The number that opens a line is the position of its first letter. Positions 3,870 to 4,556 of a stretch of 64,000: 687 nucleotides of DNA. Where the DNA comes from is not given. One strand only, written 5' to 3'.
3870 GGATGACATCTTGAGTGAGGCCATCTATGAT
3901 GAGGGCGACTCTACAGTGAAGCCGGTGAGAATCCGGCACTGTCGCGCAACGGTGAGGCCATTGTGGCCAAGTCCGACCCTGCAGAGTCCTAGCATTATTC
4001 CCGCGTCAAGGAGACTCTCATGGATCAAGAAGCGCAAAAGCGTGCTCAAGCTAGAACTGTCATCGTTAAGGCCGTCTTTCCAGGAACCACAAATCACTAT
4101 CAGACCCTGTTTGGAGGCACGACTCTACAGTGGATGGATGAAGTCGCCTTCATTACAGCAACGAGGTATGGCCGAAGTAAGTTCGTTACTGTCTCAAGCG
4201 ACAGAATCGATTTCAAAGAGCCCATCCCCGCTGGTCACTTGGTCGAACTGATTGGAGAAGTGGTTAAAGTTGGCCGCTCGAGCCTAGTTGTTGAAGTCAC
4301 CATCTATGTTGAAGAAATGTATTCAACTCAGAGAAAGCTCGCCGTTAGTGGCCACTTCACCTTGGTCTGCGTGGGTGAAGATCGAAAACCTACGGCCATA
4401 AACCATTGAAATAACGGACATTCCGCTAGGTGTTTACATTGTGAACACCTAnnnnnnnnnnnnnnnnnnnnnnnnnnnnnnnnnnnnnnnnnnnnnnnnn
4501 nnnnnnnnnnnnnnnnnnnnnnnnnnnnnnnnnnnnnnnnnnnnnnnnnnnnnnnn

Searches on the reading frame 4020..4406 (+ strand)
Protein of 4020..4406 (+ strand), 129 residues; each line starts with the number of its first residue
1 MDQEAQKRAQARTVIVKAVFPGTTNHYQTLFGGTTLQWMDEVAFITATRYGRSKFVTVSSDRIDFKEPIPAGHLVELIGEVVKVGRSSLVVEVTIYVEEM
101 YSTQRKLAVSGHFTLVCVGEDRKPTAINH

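Call 45: search_protein_families(library=pfam, proteins=[window:4020-4406:+], max_evalue=0.001)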
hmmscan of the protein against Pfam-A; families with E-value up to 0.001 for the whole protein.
window:4020-4406:+ (129 aa): 1 family
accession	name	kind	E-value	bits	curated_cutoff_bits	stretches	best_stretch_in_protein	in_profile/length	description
PF03061.28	4HBT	-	3.4e-20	72.6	20.6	1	28-100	2-75/79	Thioesterase superfamily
